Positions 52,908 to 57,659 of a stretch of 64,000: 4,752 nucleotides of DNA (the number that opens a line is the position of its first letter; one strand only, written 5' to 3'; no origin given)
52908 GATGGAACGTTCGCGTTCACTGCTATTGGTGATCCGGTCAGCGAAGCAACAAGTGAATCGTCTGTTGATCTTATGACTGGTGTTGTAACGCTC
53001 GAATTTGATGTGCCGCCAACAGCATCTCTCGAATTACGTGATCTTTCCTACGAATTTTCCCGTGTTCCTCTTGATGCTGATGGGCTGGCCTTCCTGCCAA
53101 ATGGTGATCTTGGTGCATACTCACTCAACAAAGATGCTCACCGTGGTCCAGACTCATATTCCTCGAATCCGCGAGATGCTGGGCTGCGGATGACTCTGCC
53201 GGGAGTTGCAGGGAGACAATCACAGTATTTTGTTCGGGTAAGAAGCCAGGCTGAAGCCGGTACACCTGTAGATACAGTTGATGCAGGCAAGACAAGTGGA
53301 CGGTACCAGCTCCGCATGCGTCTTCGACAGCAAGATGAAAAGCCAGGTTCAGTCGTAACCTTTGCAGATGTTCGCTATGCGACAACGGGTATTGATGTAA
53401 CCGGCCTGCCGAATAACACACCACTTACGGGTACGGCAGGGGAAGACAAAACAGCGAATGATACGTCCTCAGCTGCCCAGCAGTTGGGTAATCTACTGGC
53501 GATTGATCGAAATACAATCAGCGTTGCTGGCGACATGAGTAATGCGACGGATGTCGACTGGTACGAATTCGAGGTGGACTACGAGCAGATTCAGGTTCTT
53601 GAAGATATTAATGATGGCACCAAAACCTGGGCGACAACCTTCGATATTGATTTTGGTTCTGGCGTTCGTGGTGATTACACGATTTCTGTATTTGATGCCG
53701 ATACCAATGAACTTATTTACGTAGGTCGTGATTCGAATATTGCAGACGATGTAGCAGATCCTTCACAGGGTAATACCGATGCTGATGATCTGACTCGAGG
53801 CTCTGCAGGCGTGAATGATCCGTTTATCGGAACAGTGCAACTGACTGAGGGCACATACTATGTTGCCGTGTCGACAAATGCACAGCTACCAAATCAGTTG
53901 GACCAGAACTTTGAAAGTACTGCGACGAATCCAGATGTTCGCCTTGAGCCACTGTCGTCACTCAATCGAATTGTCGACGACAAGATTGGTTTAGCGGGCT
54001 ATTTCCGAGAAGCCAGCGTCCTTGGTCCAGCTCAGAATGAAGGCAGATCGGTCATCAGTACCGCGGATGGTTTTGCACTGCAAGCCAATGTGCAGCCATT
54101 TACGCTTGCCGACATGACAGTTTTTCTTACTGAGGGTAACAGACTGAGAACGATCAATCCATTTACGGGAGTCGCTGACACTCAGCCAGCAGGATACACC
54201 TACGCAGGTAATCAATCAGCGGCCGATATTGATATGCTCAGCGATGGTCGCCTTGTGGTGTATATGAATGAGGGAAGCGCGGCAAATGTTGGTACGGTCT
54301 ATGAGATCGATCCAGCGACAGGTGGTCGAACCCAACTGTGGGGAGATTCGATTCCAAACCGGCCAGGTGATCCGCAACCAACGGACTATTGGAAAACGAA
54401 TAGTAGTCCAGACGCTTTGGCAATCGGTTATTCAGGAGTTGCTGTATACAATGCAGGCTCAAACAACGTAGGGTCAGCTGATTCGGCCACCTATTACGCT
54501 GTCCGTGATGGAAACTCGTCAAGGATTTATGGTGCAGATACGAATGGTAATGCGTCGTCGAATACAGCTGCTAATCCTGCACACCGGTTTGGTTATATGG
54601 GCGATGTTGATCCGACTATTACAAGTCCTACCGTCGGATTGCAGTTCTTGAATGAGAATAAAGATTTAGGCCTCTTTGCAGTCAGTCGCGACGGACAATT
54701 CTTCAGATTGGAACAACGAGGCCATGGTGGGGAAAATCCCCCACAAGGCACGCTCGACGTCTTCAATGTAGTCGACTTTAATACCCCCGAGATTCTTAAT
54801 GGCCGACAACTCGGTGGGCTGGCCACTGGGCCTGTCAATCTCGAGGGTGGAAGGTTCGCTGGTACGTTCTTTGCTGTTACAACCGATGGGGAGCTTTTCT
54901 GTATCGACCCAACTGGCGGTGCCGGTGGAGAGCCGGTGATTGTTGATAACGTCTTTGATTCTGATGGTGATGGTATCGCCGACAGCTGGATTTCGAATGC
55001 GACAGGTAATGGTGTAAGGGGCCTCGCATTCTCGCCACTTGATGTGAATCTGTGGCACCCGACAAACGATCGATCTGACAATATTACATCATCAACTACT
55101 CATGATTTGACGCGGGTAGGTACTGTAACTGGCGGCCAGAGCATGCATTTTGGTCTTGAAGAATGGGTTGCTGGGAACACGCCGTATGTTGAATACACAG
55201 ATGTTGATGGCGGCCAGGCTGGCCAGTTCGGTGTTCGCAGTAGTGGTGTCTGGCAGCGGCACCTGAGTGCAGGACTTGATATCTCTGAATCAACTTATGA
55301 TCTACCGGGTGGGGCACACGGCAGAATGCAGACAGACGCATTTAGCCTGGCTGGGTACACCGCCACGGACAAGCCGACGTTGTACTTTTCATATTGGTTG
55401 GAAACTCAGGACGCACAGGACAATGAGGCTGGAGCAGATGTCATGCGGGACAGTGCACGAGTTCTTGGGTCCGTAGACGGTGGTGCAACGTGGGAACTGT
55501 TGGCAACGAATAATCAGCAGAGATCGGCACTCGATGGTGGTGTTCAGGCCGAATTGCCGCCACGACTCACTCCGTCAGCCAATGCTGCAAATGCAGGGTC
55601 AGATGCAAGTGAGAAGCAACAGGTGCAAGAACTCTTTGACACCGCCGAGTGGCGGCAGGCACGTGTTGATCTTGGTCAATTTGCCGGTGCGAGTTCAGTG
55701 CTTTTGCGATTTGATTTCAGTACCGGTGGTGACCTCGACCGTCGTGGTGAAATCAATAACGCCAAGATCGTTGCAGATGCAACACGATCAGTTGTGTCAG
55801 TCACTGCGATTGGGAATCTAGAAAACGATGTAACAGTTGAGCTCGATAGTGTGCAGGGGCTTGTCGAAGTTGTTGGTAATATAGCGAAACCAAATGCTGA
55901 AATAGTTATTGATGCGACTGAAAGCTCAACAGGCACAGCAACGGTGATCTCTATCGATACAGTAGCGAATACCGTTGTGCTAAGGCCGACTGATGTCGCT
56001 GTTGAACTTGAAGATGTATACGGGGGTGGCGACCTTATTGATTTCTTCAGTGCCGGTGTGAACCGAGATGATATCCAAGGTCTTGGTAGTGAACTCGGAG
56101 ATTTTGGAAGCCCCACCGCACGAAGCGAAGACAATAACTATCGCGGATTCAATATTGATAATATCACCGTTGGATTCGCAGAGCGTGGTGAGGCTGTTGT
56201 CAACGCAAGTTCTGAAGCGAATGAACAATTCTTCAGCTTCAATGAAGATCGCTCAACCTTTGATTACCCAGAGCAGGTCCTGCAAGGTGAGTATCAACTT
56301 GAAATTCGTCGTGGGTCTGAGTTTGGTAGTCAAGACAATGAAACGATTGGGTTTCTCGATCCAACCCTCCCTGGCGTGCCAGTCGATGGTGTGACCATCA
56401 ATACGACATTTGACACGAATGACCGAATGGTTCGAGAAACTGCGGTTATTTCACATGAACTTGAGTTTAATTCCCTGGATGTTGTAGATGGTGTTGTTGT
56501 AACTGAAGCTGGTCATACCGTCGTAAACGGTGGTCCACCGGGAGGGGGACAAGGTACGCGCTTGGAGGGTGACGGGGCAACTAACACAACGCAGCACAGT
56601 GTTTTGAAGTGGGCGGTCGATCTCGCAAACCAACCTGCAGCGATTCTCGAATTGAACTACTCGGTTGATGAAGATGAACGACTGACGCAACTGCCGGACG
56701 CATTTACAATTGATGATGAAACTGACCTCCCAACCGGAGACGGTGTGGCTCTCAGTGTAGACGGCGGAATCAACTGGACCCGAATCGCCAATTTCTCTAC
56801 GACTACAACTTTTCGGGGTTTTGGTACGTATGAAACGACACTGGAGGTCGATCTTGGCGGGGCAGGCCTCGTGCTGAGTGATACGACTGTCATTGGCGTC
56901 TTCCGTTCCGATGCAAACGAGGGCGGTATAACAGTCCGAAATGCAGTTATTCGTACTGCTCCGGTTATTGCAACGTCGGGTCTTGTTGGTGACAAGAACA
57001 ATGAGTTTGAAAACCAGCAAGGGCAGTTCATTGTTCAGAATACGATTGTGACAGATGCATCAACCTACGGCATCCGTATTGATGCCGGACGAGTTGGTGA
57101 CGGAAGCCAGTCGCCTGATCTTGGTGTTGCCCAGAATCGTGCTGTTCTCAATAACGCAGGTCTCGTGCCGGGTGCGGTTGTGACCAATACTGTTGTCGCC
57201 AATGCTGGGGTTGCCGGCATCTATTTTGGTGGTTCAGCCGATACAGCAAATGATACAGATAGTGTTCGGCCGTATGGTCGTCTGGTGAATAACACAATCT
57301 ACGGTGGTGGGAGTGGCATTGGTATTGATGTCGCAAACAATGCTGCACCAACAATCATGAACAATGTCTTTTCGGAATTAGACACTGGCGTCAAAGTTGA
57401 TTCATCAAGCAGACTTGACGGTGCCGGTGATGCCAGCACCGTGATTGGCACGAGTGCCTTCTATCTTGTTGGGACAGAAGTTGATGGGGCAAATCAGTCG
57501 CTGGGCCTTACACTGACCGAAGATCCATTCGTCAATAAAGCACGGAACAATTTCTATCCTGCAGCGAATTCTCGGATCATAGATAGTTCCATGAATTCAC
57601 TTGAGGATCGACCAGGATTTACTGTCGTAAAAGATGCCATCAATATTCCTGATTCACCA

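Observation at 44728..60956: A single ~16.2-kb gene for a ~5,400-aa multidomain surface protein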

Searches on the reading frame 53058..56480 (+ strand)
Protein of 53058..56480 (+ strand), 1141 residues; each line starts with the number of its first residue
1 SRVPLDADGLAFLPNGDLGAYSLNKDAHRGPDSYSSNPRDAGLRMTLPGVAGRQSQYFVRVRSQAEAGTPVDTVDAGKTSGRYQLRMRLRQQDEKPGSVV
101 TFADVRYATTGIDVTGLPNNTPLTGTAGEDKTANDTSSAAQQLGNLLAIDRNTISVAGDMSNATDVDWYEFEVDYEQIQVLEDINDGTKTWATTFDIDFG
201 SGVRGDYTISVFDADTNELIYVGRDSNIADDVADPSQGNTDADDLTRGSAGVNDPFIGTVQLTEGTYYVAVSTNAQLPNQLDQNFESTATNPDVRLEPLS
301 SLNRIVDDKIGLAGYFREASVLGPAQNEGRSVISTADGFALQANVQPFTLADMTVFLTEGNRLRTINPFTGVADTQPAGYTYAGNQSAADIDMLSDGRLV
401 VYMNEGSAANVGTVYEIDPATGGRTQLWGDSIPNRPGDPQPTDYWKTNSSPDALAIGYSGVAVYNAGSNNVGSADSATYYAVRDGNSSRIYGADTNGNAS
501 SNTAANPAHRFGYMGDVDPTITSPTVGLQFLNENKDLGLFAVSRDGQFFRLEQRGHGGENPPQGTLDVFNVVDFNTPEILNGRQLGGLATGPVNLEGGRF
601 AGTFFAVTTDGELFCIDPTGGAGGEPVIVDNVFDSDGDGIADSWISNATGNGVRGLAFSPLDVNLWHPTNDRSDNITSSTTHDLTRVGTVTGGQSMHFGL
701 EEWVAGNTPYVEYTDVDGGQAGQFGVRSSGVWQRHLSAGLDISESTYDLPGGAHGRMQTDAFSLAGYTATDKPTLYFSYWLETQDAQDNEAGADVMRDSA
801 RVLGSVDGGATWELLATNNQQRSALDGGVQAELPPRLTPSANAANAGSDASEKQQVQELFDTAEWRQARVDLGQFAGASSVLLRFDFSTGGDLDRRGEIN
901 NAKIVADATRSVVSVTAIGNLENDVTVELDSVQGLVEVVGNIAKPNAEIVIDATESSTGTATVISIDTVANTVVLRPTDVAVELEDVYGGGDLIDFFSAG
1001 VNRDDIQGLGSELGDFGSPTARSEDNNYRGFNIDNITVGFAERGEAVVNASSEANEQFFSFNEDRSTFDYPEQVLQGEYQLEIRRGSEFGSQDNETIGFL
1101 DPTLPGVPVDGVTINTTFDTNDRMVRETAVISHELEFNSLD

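Call 67: predict_structure(alignment_id=A4)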
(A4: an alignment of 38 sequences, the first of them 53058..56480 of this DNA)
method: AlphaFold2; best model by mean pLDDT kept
length: 1141 residues; sequences in the alignment: 38
mean_pLDDT: 60.1   pTM: 0.57
mean pLDDT of the five models: 60.1, 59.2, 58.4, 57.9, 54.2
residues with pLDDT >= 90: 92; 70-90: 382; 50-70: 233; < 50: 434
segments of 3 or more residues with pLDDT < 50: 1-128, 177-189, 200-205, 226-257, 275-308, 312-330, 468-473, 673-691, 714-719, 788-793, 821-855, 894-902, 948-958, 980-982, 984-990, 999-1003, 1042-1075, 1087-1141
pLDDT, mean of each block of 10 residues (from residue 1): 31 34 34 38 43 42 34 29 38 31 29 26 38 71 71 70 75 60 42 61 58 71 47 37 32 44 76 56 37 27 41 36 35 67 73 82 81 59 82 88 87 87 86 88 86 90 65 66 89 87 65 83 92 87 94 70 76 85 92 75 92 91 83 76 84 86 71 40 31 71 56 49 58 75 71 77 66 73 63 59 76 72 43 36 31 51 70 73 81 48 60 74 79 61 57 42 79 74 46 63 52 59 71 74 31 26 28 50 55 32 35 31 25 28 27
secondary structure, 60 per line:
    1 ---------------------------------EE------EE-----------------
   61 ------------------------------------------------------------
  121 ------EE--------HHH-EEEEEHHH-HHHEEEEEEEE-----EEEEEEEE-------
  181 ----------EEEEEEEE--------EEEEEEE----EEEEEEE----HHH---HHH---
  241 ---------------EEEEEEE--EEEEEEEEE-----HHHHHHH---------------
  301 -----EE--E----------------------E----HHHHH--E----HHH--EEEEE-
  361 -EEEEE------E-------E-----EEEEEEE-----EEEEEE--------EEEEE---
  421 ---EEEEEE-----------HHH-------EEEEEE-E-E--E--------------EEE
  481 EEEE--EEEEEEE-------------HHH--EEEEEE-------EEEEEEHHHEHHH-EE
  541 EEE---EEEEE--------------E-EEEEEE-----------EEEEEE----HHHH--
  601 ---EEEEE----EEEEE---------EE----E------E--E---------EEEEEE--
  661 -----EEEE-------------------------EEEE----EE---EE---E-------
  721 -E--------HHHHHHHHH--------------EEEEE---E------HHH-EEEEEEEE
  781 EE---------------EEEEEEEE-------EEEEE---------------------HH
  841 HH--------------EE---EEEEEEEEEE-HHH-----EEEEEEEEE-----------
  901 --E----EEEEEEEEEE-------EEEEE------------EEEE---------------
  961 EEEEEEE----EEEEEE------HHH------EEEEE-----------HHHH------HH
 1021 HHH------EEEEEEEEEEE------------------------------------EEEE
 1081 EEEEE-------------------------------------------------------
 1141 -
elements in order (helices of 4 or more, strands of 3 or more residues): E141-145 E153-160 E166-173 E191-198 E207-213 E218-224 E256-262 E265-273 H279-285 H338-342 E355-359 E362-366 E387-393 E399-404 E413-417 E424-429 E451-456 E478-484 E487-493 E512-517 E525-530 E539-543 E547-551 E568-573 E585-590 H595-598 E604-608 E613-617 E653-658 E666-669 E695-698 H731-739 E754-758 E773-782 E798-805 E813-817 H839-842 E862-871 E881-889 E908-917 E925-929 E942-945 E961-967 E972-977 E993-997 H1009-1012 H1019-1023 E1030-1040 E1077-1085

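Call 70: fold_search(model_id=the predicted structure, library=pdb)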
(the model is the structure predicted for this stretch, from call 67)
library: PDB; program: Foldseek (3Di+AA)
matches with E <= 10: 846; with E <= 0.001: 20
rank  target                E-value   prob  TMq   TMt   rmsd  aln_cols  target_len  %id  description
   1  3no2                  1.7e-05  1.00  0.14  0.45   7.8       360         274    9  Crystal structure of a protein of unknown function (BACCAC_01654) from Bacteroides caccae at 1.35 A resolution (released 2010-07-28)
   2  3ho4_B                1.0e-04  1.00  0.14  0.29  10.8       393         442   12  Crystal structure of Hedgehog-interacting protein (HHIP) (released 2009-06-23)
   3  9vyg_M                1.1e-04  0.92  0.13  0.23  17.1       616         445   10  Cyanopodophage Pan3 tail complex (released 2025-11-26)
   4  9pvp                  1.4e-04  0.98  0.14  0.10  29.4       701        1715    7  Cryo-EM structure of receptor tyrosine kinase ROS1 extracellular domain (released 2026-02-25)
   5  9oz1_A                1.6e-04  0.90  0.13  0.19  36.3       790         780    8  Cryo-EM structure of chicken ROS1 in apo-state. Cryo-EM refinement is focused on the "leg" region of chicken ROS1. (released 2026-02-25)
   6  8jxe_B                2.3e-04  1.00  0.15  0.12   8.2       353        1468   10  rat megalin RAP complex head (released 2024-06-19)
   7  9e5c_7h               3.0e-04  1.00  0.14  0.24   9.7       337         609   12  Cryo-EM structure of 96 nm repeat of microtubule doublet from T. brucei flagellum (released 2025-03-12)
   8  3sob_B                3.7e-04  1.00  0.15  0.44   7.2       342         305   10  The structure of the first YWTD beta propeller domain of LRP6 in complex with a FAB (released 2011-09-21)
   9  6igb_A                4.4e-04  1.00  0.16  0.41  11.2       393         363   12  the structure of Pseudomonas aeruginosa Periplasmic gluconolactonase, PpgL (released 2018-11-21)
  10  9c9i_G                4.4e-04  1.00  0.12  0.35   9.2       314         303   10  Structure of the TSC1:WIPI3 complex (released 2024-12-04)
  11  7tdz_i                4.4e-04  0.99  0.13  0.14  10.0       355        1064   11  Cryo-EM model of protomer of the cytoplasmic ring of the nuclear pore complex from Xenopus laevis (released 2022-06-22)
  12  9v6e_B                4.6e-04  0.96  0.13  0.29  13.3       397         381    9  Cryo-EM structure of human full length KICSTOR complex (state 1) (released 2025-11-12)
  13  7pgm_B                4.8e-04  0.97  0.12  0.26  11.3       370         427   11  HHIP-C in complex with heparin (released 2021-12-15)
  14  9c5u_A                5.7e-04  1.00  0.13  0.32   9.9       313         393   13  Cryo EM structure of DCAF2:Compound 1 complex (released 2025-10-01)
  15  9lvj_F                6.3e-04  1.00  0.12  0.36   9.2       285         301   14  Cryo-EM structure of Sestrin2 bound human GATOR2 complex (released 2025-08-13)
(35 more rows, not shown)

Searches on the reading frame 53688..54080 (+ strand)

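Call 75: search_protein_families(library=pfam, proteins=[window:53688-54080:+], max_evalue=1)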
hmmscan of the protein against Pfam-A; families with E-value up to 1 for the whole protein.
window:53688-54080:+ (131 aa): 1 family
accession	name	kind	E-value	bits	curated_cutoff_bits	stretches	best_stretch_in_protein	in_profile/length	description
PF04151.21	PPC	-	0.055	14.8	25.9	1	22-62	30-69/70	Bacterial pre-peptidase C-terminal domain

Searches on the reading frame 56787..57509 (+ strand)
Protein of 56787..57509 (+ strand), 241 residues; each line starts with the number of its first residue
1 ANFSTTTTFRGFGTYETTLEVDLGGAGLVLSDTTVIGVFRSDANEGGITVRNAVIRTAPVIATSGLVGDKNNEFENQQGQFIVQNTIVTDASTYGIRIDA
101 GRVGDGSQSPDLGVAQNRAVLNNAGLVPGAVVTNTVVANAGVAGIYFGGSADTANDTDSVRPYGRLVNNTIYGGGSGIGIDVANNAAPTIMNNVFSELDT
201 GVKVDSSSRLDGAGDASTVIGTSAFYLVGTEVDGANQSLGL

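Call 75: search_protein_families(library=pfam, proteins=[window:56787-57509:+], max_evalue=1)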
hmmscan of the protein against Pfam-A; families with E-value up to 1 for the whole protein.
window:56787-57509:+ (241 aa): 2 families
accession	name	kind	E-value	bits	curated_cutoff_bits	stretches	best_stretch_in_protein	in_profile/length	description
PF13229.12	Beta_helix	-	0.00053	20.1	25.9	1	83-208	13-124/158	Right handed beta helix region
PF05048.19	NosD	-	0.067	13.1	23.6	1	83-207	6-113/212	Periplasmic copper-binding protein (NosD)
